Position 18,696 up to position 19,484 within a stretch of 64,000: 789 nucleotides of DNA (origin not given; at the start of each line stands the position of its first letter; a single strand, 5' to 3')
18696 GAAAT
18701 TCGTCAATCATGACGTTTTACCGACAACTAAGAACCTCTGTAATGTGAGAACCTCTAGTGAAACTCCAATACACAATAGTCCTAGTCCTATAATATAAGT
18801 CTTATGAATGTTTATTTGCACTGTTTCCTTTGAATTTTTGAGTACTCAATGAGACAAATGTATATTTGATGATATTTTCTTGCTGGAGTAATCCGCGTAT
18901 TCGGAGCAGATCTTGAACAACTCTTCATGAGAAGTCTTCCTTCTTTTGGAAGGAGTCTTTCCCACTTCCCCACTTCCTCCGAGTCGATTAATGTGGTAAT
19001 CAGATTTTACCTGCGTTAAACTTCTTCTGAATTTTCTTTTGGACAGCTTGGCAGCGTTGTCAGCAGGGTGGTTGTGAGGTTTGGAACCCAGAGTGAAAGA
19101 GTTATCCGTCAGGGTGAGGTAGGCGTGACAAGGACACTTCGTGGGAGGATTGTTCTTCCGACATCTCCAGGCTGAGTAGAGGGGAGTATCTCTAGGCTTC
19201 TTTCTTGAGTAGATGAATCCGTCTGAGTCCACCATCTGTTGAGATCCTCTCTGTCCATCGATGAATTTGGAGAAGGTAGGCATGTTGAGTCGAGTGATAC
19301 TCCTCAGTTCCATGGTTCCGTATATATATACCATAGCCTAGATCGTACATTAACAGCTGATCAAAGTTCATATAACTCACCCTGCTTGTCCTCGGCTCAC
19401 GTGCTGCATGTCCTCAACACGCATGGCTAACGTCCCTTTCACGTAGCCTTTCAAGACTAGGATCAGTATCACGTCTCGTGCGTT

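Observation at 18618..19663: TIR-bounded element carrying a FLYWCH zinc-finger ORF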

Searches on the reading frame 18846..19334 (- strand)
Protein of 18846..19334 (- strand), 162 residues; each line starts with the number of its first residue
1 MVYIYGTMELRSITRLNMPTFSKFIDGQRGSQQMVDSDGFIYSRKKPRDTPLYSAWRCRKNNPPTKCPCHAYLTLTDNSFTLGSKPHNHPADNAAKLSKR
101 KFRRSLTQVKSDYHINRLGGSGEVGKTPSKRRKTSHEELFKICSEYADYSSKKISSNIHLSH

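Call 4: search_protein_families(library=pfam, proteins=[window:18846-19334:-], max_evalue=1)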
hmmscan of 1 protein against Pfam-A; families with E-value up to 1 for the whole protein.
window:18846-19334:- (162 aa): 1 family
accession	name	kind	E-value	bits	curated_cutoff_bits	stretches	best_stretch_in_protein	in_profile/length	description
PF04500.22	FLYWCH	-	6.9e-08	33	23.6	1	24-89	1-62/62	FLYWCH zinc finger domain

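Call 11: find_homologous_proteins(query=window:18846-19334:-, max_evalue=0.001)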
Query window:18846-19334:- (162 aa): 46 proteins with E <= 0.001 among 54 candidates.
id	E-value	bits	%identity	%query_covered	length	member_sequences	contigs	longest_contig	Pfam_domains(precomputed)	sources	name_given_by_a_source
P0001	1.1e-100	352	100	96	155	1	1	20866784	PF04500.23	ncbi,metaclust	ncbi:hypothetical protein ACHWQZ_G011212 [Mnemiopsis leidyi]|metaclust:status=active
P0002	2.4e-46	176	85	57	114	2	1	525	PF04500.23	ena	-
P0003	5.0e-46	175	93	50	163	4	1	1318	PF04500.23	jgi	jgi:hypothetical protein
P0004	5.1e-45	172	91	51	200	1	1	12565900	PF04500.23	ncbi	ncbi:hypothetical protein ACHWQZ_G014888 [Mnemiopsis leidyi]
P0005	1.4e-44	170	95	48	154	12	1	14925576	PF04500.23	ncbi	ncbi:hypothetical protein ACHWQZ_G003880 [Mnemiopsis leidyi]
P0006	2.0e-44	170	54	73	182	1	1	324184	PF04500.23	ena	-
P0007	2.4e-43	166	88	50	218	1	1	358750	PF04500.23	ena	-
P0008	6.1e-43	165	91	50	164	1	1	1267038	-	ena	-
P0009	2.8e-42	163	87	48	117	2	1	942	PF04500.23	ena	-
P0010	9.7e-42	161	50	71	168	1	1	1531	PF04500.23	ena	-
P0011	1.5e-40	157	86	49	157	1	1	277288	PF04500.23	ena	-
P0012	3.3e-39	153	59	83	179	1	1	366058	-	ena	-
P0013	3.9e-39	152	78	55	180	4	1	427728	PF04500.23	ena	-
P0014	1.6e-37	147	93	43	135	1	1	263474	PF04500.23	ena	-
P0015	5.2e-37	146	75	55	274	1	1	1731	PF00856.34,PF04500.23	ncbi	-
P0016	6.6e-35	139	86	45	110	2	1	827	PF04500.23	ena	-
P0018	6.1e-34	136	52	59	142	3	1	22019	PF04500.23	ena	-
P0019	6.3e-34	136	85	45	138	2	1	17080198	PF04500.23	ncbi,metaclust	ncbi:hypothetical protein ACHWQZ_G014275 [Mnemiopsis leidyi]|metaclust:status=active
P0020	1.3e-33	134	94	38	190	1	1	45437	PF04500.23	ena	-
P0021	3.3e-33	133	75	46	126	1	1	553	PF04500.23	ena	-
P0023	1.2e-32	131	65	61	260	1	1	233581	PF04500.23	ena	-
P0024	5.5e-32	129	75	48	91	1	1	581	PF04500.23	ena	-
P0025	9.7e-32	128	67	56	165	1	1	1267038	PF04500.23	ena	-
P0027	9.2e-31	125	81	42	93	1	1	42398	PF04500.23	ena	-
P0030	3.2e-28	117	82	37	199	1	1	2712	PF04500.23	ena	-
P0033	1.2e-24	105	94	31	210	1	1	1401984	-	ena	-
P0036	1.1e-15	76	41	85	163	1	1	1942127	-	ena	-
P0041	3.7e-12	65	68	37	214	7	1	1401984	-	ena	-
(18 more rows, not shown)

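Call 14: find_encoding_contigs(protein=P0033, flank=6000, max_places=4)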
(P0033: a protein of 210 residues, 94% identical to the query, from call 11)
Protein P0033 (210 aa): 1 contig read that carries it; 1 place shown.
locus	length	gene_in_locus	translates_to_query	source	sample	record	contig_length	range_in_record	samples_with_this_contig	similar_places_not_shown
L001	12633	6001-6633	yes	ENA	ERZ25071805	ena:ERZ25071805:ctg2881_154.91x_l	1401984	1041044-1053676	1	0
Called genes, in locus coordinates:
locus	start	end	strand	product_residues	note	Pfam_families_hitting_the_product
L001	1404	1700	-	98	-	-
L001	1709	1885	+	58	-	-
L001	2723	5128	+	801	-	-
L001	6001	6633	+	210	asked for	-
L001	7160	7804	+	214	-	-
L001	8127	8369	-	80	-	-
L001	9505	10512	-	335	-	-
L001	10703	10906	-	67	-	-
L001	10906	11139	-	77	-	-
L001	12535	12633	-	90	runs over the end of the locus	-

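Call 15: find_encoding_contigs(protein=P0041, flank=6000, max_places=6)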
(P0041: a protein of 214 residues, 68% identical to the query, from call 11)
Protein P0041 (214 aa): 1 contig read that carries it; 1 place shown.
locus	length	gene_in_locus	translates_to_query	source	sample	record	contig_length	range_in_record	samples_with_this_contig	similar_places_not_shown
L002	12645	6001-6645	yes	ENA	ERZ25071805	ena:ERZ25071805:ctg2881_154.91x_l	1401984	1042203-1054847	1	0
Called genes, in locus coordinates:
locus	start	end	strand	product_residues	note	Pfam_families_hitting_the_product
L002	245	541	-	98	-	-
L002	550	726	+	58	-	-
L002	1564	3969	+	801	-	-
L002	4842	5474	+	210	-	-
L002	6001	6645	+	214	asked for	-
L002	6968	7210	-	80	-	-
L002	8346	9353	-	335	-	-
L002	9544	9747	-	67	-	-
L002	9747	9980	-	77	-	-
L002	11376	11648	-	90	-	-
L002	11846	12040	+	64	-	-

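Call 29: find_encoding_contigs(protein=P0004, flank=4000, max_places=4)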
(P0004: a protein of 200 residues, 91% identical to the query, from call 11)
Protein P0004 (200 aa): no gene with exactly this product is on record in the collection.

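Call 30: find_encoding_contigs(protein=P0005, flank=4000, max_places=10)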
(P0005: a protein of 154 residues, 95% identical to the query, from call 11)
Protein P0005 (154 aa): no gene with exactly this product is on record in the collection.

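Call 35: find_encoding_contigs(protein=P0036, flank=10000, max_places=4)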
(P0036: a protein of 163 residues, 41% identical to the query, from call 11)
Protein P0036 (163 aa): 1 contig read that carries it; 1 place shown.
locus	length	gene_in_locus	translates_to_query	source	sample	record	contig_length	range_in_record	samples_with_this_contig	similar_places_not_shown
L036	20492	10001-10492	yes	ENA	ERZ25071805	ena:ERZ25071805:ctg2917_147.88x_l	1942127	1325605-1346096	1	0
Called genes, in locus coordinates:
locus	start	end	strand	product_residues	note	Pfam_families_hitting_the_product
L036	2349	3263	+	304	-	-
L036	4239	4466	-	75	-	-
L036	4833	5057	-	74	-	-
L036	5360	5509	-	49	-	-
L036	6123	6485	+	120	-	-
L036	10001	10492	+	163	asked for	-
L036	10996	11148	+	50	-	-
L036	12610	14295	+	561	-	PF07757:AdoMet_MTase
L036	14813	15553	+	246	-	PF01112:Asparaginase_2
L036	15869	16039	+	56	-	-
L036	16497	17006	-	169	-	-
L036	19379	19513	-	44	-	-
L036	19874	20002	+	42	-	-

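Call 36: find_encoding_contigs(protein=P0006, flank=10000, max_places=4)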
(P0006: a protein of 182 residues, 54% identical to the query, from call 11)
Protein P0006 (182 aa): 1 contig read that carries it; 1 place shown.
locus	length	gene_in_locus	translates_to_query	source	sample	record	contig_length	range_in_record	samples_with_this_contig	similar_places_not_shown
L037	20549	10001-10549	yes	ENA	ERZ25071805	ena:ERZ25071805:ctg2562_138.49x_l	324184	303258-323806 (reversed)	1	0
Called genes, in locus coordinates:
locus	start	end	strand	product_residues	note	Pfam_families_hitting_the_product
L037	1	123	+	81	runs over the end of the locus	-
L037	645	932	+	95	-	-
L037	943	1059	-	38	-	-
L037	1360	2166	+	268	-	-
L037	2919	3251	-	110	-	-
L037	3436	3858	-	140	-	-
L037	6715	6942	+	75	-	-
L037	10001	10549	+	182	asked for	PF04500:FLYWCH (weak)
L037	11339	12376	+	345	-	PF00001:7tm_1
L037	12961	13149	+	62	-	-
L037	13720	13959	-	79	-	-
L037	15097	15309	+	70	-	-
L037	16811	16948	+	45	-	-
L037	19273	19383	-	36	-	-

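Call 37: find_encoding_contigs(protein=P0023, flank=10000, max_places=4)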
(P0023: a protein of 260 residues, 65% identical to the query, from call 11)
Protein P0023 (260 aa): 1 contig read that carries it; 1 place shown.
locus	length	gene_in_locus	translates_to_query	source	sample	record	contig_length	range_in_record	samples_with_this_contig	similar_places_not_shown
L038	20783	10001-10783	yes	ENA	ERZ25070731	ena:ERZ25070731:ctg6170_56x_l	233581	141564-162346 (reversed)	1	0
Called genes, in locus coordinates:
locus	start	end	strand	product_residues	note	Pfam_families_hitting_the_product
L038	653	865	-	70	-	-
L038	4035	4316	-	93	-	-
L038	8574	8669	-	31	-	-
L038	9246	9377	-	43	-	-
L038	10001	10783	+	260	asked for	PF04500:FLYWCH (weak)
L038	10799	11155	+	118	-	-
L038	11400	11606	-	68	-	-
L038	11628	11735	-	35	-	-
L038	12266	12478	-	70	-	-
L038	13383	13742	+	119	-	-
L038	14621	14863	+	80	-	-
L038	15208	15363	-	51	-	-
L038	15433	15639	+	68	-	-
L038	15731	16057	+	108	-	-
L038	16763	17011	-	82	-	-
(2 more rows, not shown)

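Call 38: find_encoding_contigs(protein=P0001, flank=10000, max_places=4)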
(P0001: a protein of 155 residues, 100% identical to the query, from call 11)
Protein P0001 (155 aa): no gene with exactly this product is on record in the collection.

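Call 54: predict_structure(alignment_id=A2)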
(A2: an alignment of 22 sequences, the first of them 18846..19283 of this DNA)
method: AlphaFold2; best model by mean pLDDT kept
length: 145 residues; sequences in the alignment: 22
mean_pLDDT: 75.3   pTM: 0.53
mean pLDDT of the five models: 75.3, 71.4, 71.3, 70.2, 69.0
residues with pLDDT >= 90: 45; 70-90: 49; 50-70: 35; < 50: 16
segments of 3 or more residues with pLDDT < 50: 102-110, 142-145
pLDDT, mean of each block of 10 residues (from residue 1): 81 89 91 94 81 94 93 79 73 58 46 59 76 54 44
secondary structure, 60 per line:
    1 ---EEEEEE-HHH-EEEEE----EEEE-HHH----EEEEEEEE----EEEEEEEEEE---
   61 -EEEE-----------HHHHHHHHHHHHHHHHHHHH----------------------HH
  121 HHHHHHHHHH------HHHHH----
elements in order: E4-9 E15-19 E24-27 E36-43 E48-57 E62-65 H77-96 H119-130 H137-141

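Call 56: fold_search(model_id=the predicted structure, library=pdb)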
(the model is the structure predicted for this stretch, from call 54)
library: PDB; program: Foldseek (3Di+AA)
matches with E <= 10: 319; with E <= 0.001: 0
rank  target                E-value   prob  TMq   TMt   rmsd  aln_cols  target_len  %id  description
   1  4yyp_A                4.6e-02  0.85  0.23  0.35  13.2       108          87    6  Crystal structure of human PLK4-PB3 in complex with STIL-CC (released 2015-07-29)
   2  5lhz_A                1.5e-01  0.60  0.20  0.32  10.2        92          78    8  PB3 Domain of Human PLK4 in Complex with Coiled-Coil Domain of STIL (released 2017-03-01)
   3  8hme_D                1.5e-01  0.33  0.20  0.04  16.5       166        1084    9  head module state 1 of Tetrahymena IFT-A (released 2023-06-14)
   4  8hmf_D                2.2e-01  0.25  0.20  0.03  17.2       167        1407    8  head module state 2 of Tetrahymena IFT-A (released 2023-06-14)
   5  4r4k_D                4.7e-01  0.16  0.18  0.18  11.6        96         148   11  Crystal structure of a cystatin-like protein (BACCAC_01506) from Bacteroides caccae ATCC 43185 at 1.69 A resolution (released 2014-10-01)
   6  4r4k_A                4.7e-01  0.14  0.17  0.16  12.2       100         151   12  Crystal structure of a cystatin-like protein (BACCAC_01506) from Bacteroides caccae ATCC 43185 at 1.69 A resolution (released 2014-10-01)
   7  9v9n_B                8.1e-01  0.08  0.14  0.06  15.2       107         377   15  Cryo-EM structure of KICSTOR CCC complex (state 5) (released 2025-11-12)
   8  7plo_I                8.6e-01  0.18  0.17  0.07  11.5        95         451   10  H. sapiens replisome-CUL2/LRR1 complex (released 2021-11-10)
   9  9fmd_w                9.1e-01  0.30  0.19  0.06   9.9        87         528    4  Integrative model of the human post-catalytic spliceosome (P-complex) (released 2024-07-10)
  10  8suc                  9.1e-01  0.23  0.18  0.12   8.8        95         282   15  NHL-2 NHL domain (released 2024-05-08)
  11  8b9d_H                9.1e-01  0.09  0.17  0.07  14.2       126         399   13  Human replisome bound by Pol Alpha (released 2023-08-09)
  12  5yzg_Y                9.6e-01  0.11  0.21  0.16  17.5       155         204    8  The Cryo-EM Structure of Human Catalytic Step I Spliceosome (C complex) at 4.1 angstrom resolution (released 2018-08-08)
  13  8ffz_F                1.1e+00  0.13  0.21  0.06  15.4       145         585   10  TFIIIA-TFIIIC-Brf1-TBP complex bound to 5S rRNA gene (released 2023-06-21)
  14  6woo_EE               1.1e+00  0.10  0.17  0.11  18.2       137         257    8  CryoEM structure of yeast 80S ribosome with Met-tRNAiMet, eIF5B, and GDP (released 2020-09-23)
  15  8f5o_E                1.1e+00  0.25  0.21  0.04  10.3        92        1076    9  Structure of Leishmania tarentolae IFT-A (state 1) (released 2022-12-21)
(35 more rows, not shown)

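Call 58: search_solved_structures(query=A2, max_evalue=10)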
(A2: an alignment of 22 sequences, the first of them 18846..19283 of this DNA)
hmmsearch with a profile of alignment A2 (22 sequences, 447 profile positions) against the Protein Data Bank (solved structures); distinct sequences matched with E-value up to 10: 6.
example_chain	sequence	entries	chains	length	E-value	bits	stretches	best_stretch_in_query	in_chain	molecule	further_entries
2k8f_A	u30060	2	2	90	0.32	13.3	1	96-166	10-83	Histone acetyltransferase p300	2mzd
7xfg_A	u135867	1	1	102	0.4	12.9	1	96-166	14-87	Histone acetyltransferase p300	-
6fgn_A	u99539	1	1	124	0.6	12.4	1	96-167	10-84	Histone acetyltransferase p300,Tumor protein 63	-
6fgs_A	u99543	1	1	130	0.88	11.8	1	96-166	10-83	Histone acetyltransferase p300,Tumor protein p73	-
6u1s_A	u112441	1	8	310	2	10.6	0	70-120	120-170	de novo designed 16-helix transmembrane nanopore, TMHC8_R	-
2ozn_A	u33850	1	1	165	3.1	10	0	115-145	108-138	O-GlcNAcase nagJ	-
